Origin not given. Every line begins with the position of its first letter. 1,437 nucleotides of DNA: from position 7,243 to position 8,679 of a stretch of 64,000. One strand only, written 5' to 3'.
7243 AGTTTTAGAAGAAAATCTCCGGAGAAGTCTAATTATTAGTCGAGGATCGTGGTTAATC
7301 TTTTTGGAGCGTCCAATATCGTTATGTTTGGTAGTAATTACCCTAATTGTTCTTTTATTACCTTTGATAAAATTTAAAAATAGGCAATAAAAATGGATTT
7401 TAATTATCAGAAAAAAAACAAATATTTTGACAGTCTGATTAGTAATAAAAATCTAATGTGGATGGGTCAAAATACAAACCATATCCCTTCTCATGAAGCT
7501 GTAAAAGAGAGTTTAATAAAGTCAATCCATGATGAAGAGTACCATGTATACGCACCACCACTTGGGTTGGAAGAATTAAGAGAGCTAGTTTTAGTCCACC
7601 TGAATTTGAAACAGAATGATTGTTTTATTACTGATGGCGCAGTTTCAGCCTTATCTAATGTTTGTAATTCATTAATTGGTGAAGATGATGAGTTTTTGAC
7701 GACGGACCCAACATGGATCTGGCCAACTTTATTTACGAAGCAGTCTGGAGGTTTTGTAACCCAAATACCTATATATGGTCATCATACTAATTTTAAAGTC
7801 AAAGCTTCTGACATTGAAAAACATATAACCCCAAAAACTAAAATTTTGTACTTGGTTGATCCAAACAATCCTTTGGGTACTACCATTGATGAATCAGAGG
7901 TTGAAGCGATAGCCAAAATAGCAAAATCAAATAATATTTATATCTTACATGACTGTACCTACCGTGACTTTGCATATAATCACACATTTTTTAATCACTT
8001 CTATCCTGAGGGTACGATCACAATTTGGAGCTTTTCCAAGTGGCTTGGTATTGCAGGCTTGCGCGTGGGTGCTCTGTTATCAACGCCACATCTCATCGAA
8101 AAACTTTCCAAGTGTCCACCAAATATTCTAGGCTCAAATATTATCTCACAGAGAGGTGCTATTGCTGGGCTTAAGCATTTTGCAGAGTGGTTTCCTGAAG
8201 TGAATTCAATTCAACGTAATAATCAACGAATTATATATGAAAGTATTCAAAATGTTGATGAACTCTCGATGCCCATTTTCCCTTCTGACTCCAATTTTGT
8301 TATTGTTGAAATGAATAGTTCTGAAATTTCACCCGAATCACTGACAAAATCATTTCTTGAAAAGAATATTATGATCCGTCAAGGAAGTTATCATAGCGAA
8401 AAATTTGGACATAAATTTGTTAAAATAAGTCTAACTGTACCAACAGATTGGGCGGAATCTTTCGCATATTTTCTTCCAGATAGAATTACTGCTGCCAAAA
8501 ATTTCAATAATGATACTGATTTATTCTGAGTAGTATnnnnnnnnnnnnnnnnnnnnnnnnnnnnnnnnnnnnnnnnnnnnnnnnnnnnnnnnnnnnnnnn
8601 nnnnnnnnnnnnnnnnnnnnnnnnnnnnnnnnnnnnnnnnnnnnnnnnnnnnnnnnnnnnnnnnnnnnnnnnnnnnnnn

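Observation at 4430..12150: Self-contained AT-rich catabolic operon for an unidentified N-containing carboxylate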

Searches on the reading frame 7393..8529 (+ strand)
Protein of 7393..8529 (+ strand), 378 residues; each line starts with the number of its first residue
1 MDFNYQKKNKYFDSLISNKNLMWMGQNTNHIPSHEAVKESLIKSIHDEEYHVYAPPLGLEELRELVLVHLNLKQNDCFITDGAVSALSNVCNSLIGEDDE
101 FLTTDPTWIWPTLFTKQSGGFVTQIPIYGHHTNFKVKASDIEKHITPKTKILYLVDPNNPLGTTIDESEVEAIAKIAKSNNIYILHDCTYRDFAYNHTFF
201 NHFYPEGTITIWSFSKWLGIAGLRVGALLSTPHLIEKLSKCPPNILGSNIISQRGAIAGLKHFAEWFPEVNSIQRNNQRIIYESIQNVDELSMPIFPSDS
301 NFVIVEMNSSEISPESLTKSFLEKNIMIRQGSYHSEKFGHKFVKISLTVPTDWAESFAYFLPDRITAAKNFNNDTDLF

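Call 3: search_protein_families(library=pfam, proteins=[window:7393-8529:+])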
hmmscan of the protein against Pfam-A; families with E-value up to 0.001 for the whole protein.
window:7393-8529:+ (378 aa): 4 families
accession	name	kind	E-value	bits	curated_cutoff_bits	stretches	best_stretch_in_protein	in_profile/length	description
PF00155.27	Aminotran_1_2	-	4.6e-36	125.2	19.7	1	20-348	2-348/361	Aminotransferase class I and II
PF00266.25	Aminotran_5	-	1.1e-09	38.2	21.5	1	59-188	45-176/371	Aminotransferase class-V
PF01053.26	Cys_Met_Meta_PP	-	3.9e-07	29.4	27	1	75-191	68-177/381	Cys/Met metabolism PLP-dependent enzyme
PF01041.23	DegT_DnrJ_EryC1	-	0.00036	20.3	19.8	1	93-188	59-146/360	DegT/DnrJ/EryC1/StrS aminotransferase family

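Call 4: search_protein_families(library=ncbifam, proteins=[window:7393-8529:+])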
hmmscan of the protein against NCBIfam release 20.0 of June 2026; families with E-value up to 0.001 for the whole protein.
window:7393-8529:+ (378 aa): 80 families (the best 25 are shown)
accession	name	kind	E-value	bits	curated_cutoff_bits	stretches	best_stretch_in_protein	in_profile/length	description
NF004870.0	PRK06225.1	equivalog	1.5e-129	432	351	1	5-369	14-378/380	pyridoxal phosphate-dependent aminotransferase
NF041364.1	GntC_guanitoxin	equivalog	5.6e-42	143.9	415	1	33-351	12-343/356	guanitoxin biosynthesis PLP-dependent (S)-gamma-hydroxy-L-arginine cyclodehydratase GntC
TIGR01141.1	hisC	equivalog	6.7e-39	133.8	276.55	1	17-347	18-333/349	histidinol-phosphate transaminase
NF004975.0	PRK06348.1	equivalog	1.7e-35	122.8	549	1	50-352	59-370/384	pyridoxal phosphate-dependent aminotransferase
NF005732.0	PRK07550.1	equivalog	9e-34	117.1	366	1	18-290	31-314/389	aminotransferase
NF006229.0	PRK08361.1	equivalog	3e-33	115.4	624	1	12-348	26-371/391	aspartate aminotransferase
NF005744.0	PRK07568.1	subfamily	1.1e-30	106.8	389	1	47-349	56-374/398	pyridoxal phosphate-dependent aminotransferase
NF041091.1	asp_aminotase_Arch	equivalog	2.4e-30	105.6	550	1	32-333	40-346/376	aspartate aminotransferase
NF005816.0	PRK07682.1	equivalog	4e-29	101.4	620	1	10-346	20-364/390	aminotransferase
NF004770.0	PRK06108.1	subfamily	3.7e-28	98.4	422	1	22-312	41-340/396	pyridoxal phosphate-dependent aminotransferase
NF004621.0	PRK05957.1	equivalog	1.1e-27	96.8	498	1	24-323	32-340/389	pyridoxal phosphate-dependent aminotransferase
NF005817.0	PRK07683.1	equivalog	2.2e-27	95.7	575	1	13-349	22-365/387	aminotransferase A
NF005601.0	PRK07337.1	equivalog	4.2e-27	95.2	496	1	17-343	33-370/394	pyridoxal phosphate-dependent aminotransferase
NF005593.0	PRK07324.1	equivalog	1.5e-26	93.4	476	1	53-331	58-337/373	aminotransferase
NF005305.0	PRK06836.1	equivalog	1.6e-26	93.5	376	1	31-234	46-264/396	pyridoxal phosphate-dependent aminotransferase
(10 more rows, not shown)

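Call 10: find_homologous_proteins(query=window:7393-8529:+)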
Query window:7393-8529:+ (378 aa): 1974 proteins with E <= 0.001 among 5097 candidates; the best 120 are listed.
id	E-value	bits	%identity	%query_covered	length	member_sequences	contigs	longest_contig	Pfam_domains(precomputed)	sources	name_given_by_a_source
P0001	3.5e-242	821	94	100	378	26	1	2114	PF00155.28,PF00266.26,PF01053.27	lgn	-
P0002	4.1e-217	739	83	100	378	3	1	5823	PF00155.28,PF00266.26,PF01053.27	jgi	jgi:aspartate/methionine/tyrosine aminotransferase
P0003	2.7e-149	516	58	99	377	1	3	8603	PF00155.28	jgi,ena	-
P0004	4.0e-149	515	58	99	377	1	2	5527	PF00155.28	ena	-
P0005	1.7e-148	513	58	99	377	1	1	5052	PF00155.28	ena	-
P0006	1.6e-147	510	58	98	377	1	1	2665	PF00155.28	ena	-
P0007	2.8e-147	509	58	99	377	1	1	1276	PF00155.28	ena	-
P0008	1.2e-134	467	52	99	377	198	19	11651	PF00155.28,PF00266.26,PF01053.27,PF01041.24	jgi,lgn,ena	-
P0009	3.6e-134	466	53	99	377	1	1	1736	PF04864.20,PF00155.28,PF00266.26,PF01053.27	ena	-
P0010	6.7e-134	465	53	97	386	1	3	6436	PF00155.28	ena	-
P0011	3.9e-133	463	52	99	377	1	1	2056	PF00155.28,PF00266.26,PF01041.24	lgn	-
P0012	1.2e-132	461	52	99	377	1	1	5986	PF04864.20,PF00155.28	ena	-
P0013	2.0e-132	460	51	99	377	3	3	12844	PF00155.28,PF00266.26,PF01053.27,PF01041.24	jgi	jgi:aspartate/methionine/tyrosine aminotransferase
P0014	2.4e-132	460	51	99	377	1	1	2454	PF00155.28,PF01041.24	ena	-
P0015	5.8e-132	459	51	99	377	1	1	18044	PF04864.20,PF00155.28,PF00266.26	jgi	-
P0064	2.7e-128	447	50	99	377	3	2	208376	PF00155.28,PF00266.26,PF01053.27,PF01041.24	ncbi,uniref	ncbi:pyridoxal phosphate-dependent aminotransferase [Rhizobium sp. ZPR3]|uniref:Aminotransferase n=2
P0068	4.0e-128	446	49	99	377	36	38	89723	PF00155.28,PF01041.24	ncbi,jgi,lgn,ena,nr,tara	ncbi:MAG: aspartate aminotransferase [Gammaproteobacteria bacterium]|nr:aspartate aminotransferase [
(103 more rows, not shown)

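Call 11: find_encoding_contigs(protein=P0003, flank=10000, max_places=3)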
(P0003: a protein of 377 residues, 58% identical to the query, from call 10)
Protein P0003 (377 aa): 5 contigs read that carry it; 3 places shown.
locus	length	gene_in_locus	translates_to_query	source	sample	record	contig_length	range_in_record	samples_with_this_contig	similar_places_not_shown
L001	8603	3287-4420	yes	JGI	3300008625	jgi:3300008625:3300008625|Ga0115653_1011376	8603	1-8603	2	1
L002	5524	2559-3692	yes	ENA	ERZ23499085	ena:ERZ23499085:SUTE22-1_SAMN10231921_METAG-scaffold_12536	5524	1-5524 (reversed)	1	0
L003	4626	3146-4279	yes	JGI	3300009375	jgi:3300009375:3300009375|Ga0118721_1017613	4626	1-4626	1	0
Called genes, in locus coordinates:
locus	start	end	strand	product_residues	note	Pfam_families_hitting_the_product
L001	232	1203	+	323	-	PF03401:TctC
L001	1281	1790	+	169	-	-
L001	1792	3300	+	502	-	PF01970:TctA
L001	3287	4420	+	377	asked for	PF00155:Aminotran_1_2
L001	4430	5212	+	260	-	PF00106:adh_short, PF23441:SDR (weak), PF13561:adh_short_C2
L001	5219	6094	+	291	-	PF00561:Abhydrolase_1, PF12697:Abhydrolase_6, PF12146:Hydrolase_4, PF03096:Ndr (weak)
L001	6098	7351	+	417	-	PF01546:Peptidase_M20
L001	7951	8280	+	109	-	PF14534:DUF4440 (weak)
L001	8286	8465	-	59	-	-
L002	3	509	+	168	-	?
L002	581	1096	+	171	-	-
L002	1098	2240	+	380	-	PF01970:TctA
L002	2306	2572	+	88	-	-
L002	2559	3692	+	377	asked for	PF00155:Aminotran_1_2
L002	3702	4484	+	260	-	PF00106:adh_short, PF23441:SDR (weak), PF13561:adh_short_C2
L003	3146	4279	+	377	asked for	PF00155:Aminotran_1_2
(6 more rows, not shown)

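Call 12: find_encoding_contigs(protein=P0068, flank=10000, max_places=3)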
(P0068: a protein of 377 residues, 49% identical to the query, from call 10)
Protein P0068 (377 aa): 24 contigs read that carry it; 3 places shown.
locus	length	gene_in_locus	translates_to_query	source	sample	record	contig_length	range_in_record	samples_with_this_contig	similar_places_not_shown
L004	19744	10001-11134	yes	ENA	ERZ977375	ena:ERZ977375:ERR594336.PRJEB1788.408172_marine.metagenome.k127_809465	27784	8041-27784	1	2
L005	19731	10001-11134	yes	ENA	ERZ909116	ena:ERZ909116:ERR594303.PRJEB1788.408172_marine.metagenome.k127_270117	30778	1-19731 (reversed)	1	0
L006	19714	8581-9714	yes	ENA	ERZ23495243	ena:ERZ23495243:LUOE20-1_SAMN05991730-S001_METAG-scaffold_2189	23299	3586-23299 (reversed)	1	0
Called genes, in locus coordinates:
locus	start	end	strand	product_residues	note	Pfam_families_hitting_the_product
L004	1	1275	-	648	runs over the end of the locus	PF16177:ACAS_N, PF00501:AMP-binding, PF13193:AMP-binding_C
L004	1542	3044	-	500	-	PF07519:Tannase, PF00326:Peptidase_S9 (faint)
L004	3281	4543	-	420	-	PF08450:SGL (faint), PF01436:NHL (faint), PF17170:DUF5128 (faint)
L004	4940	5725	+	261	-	PF01557:FAA_hydrolase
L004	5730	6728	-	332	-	PF19649:DUF6152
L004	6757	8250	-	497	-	PF01970:TctA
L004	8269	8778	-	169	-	PF07331:TctB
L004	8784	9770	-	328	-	PF03401:TctC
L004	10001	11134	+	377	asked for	PF00155:Aminotran_1_2, PF01041:DegT_DnrJ_EryC1 (weak)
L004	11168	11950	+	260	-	PF00106:adh_short, PF08659:KR, PF13561:adh_short_C2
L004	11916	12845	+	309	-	PF03096:Ndr (weak), PF00561:Abhydrolase_1, PF12146:Hydrolase_4, PF12697:Abhydrolase_6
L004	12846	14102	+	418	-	PF04389:Peptidase_M28, PF01546:Peptidase_M20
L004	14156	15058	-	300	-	PF00701:DHDPS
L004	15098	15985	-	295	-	PF04909:Amidohydro_2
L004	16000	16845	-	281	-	PF03446:NAD_binding_2, PF14833:NAD_binding_11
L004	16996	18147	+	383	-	PF01494:FAD_binding_3, PF13450:NAD_binding_8 (weak), PF01593:Amino_oxidase (faint)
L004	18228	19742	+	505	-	?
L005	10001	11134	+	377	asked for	PF00155:Aminotran_1_2, PF01041:DegT_DnrJ_EryC1 (weak)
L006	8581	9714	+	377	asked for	PF00155:Aminotran_1_2, PF01041:DegT_DnrJ_EryC1 (weak)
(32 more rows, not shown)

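Call 13: find_encoding_contigs(protein=P0064, flank=10000, max_places=2)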
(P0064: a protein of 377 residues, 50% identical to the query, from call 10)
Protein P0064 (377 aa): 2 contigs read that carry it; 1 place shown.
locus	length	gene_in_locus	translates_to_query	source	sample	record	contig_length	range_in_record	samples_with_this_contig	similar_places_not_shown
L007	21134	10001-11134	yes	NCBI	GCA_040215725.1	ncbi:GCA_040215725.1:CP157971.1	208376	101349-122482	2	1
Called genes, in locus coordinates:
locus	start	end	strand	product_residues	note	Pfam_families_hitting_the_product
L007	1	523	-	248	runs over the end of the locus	PF00528:BPD_transp_1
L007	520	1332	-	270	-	PF00005:ABC_tran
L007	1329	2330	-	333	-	PF09084:NMT1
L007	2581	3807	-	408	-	PF01676:Metalloenzyme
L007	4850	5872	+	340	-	PF02608:Bmp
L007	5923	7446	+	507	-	PF00005:ABC_tran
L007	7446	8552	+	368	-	PF02653:BPD_transp_2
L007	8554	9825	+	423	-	PF02653:BPD_transp_2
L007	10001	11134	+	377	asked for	PF00155:Aminotran_1_2, PF00266:Aminotran_5 (weak), PF01053:Cys_Met_Meta_PP (weak), PF01041:DegT_DnrJ_EryC1 (weak)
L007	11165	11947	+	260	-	PF00106:adh_short, PF08659:KR, PF01370:Epimerase (weak), PF13561:adh_short_C2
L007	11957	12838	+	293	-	PF00561:Abhydrolase_1, PF12146:Hydrolase_4, PF12697:Abhydrolase_6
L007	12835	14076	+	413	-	PF04389:Peptidase_M28, PF01546:Peptidase_M20, PF07687:M20_dimer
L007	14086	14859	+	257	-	PF01048:PNP_UDP_1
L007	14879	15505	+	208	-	PF01791:DeoC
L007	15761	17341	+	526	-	PF05222:AlaDh_PNT_N, PF01262:AlaDh_PNT_C, PF12769:PNTB_4TM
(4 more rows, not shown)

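Call 15: search_solved_structures(query=window:7393-8529:+, max_evalue=1e-15)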
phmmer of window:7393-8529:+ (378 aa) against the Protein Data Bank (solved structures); distinct sequences matched with E-value up to 1e-15: 16.
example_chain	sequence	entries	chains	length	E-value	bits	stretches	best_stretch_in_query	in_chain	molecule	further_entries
1v2d_A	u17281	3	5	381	2.7e-22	82.8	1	51-238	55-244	Glutamine Aminotransferase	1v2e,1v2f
1bjw_A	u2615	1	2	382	2.8e-21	79.5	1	34-341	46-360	ASPARTATE AMINOTRANSFERASE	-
1b5o_A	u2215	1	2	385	2.8e-21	79.5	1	34-341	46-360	PROTEIN (ASPARTATE AMINOTRANSFERASE)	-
1bkg_A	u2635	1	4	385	2.8e-21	79.5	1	34-341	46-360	ASPARTATE AMINOTRANSFERASE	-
1gc3_A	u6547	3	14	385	3.6e-21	79.1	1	34-341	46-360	ASPARTATE AMINOTRANSFERASE | PROTEIN (ASPARTATE AMINOTRANSFERASE)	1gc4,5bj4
5bj3_A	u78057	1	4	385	3.6e-21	79.1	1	34-341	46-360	PROTEIN (ASPARTATE AMINOTRANSFERASE)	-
1b5p_A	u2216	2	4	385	3.6e-21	79.1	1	34-341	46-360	PROTEIN (ASPARTATE AMINOTRANSFERASE) | ASPARTATE AMINOTRANSFERASE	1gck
1o4s_A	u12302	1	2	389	5.9e-18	68.6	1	30-261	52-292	Aspartate aminotransferase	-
1dju_A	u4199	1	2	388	8.7e-18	68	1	9-349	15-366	AROMATIC AMINOTRANSFERASE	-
1gd9_A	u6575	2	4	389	8.9e-18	68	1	9-349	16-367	ASPARTATE AMINOTRANSFERASE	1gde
1j32_A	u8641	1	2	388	5.4e-17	65.4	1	51-293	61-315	aspartate aminotransferase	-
5wmk_A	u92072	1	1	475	5.9e-17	65.3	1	37-277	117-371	Bifunctional aspartate aminotransferase and glutamate/aspartate-prephenate aminotransferas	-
5wmi_A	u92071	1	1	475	3.9e-16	62.6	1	37-277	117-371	Bifunctional aspartate aminotransferase and glutamate/aspartate-prephenate aminotransferas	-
5wmh_A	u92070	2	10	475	3.9e-16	62.6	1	37-277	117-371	Bifunctional aspartate aminotransferase and glutamate/aspartate-prephenate aminotransferas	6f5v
6f77_A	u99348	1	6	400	6.1e-16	61.9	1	20-293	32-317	Aspartate aminotransferase A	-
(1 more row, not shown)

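Call 19: find_related_loci(query=A1, collection=genome_contigs, flank=10000)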
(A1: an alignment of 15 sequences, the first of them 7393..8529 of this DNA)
Query A1 (378 aa) in genome_contigs; peptide patterns used: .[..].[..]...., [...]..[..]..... (x = any residue, [..] = any of these).
600 stretches matched a pattern (row limit reached: there are more); 521 encode a relative of the query (tblastn E <= 1e-3); the best 80 are kept; 80 distinct loci.
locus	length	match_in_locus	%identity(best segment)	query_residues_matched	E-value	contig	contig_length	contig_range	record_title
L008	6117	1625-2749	52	4-378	6e-145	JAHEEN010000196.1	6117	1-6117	MAG: Rhodospirillaceae bacterium isolate Ww273 NODE_41485_length_6117_cov_4.313542, whole genome shotgun sequence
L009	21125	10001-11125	50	4-378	1e-138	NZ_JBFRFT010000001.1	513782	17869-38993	Microvirga sp. 2TAF3 SCAFFOLD_0, whole genome shotgun sequence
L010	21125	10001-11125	49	4-378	2e-138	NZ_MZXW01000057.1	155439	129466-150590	Bradyrhizobium betae strain Opo-243 NODE_18, whole genome shotgun sequence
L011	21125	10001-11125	50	4-378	6e-138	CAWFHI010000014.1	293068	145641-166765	MAG: uncultured Alphaproteobacteria bacterium isolate MFD02579.bin.1.39 genome assembly, contig: contig_25400, whole gen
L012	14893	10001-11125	50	4-378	8e-138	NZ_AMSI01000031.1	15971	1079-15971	Nitratireductor indicus C115 contig31, whole genome shotgun sequence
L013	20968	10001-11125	49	4-378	2e-136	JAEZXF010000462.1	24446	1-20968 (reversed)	MAG: Proteobacteria bacterium isolate OH_PFB_191 k127_1335118, whole genome shotgun sequence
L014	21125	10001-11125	51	4-378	2e-136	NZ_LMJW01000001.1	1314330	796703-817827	Bosea sp. Root483D1 contig_1, whole genome shotgun sequence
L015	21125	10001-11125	49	4-378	1e-136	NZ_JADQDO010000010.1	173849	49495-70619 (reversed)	Microvirga alba strain BT350 NODE_10_length_173849_cov_32.179505, whole genome shotgun sequence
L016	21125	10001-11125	50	4-378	5e-136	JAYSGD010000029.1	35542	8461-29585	MAG: Microvirga sp. isolate ZZ2_ZZA25_bin.47 NODE_928_length_35542_cov_11.622791, whole genome shotgun sequence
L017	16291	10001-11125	50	4-378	5e-136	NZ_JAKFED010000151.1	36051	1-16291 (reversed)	MAG: Bosea sp. (in: a-proteobacteria) isolate LC064 contig-124_654, whole genome shotgun sequence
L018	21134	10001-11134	49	5-378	1e-135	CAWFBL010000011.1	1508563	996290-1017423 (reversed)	MAG: uncultured proteobacterium isolate MFD02416.bin.1.311 genome assembly, contig: contig_8615, whole genome shotgun se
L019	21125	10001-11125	50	4-378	3e-135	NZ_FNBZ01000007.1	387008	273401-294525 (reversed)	Bosea robiniae strain DSM 26672, whole genome shotgun sequence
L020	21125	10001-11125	49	4-378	2e-135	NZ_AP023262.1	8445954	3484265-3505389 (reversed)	Mesorhizobium sp. L-8-3 chromosome, complete genome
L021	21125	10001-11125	50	4-378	5e-135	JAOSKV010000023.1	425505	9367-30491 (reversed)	MAG: Xanthobacteraceae bacterium isolate FR_38 FR-Xanthobacteraceae-1_s3, whole genome shotgun sequence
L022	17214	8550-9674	49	4-378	7e-135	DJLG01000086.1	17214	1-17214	MAG TPA_asm: Proteobacteria bacterium UBA6522 UBA6522_contig_44633, whole genome shotgun sequence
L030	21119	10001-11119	49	1-373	3e-133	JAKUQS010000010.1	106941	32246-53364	MAG: Gammaproteobacteria bacterium isolate ALOHA_A2.5_35 A2.5-Gammaproteobacteria-3_10, whole genome shotgun sequence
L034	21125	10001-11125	47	4-378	1e-132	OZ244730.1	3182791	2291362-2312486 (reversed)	MAG: Arenicellales bacterium isolate 47a2fcf5-af63-40bb-846f-e483aacbb5bc genome assembly, chromosome: 1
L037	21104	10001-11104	48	4-371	3e-132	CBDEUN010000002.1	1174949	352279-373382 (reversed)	MAG: Arenicellales bacterium isolate ddc2e614-7ccd-4de8-a6f4-cf4be92c68d5 genome assembly, contig: contig_2, whole genom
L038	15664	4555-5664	50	4-373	4e-132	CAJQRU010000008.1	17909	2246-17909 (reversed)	MAG: uncultured Gammaproteobacteria bacterium isolate RIS_SAG_16 genome assembly, contig: c_000000001274, whole genome s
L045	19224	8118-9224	48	4-372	4e-131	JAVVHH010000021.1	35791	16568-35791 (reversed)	MAG: Acetobacteraceae bacterium isolate PSP.bin.3 NODE_97_length_35791_cov_8.482007, whole genome shotgun sequence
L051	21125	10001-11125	49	4-378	7e-130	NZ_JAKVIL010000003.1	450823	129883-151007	Ancylobacter gelatini strain A5.8 NODE_3_length_450823_cov_215.055610, whole genome shotgun sequence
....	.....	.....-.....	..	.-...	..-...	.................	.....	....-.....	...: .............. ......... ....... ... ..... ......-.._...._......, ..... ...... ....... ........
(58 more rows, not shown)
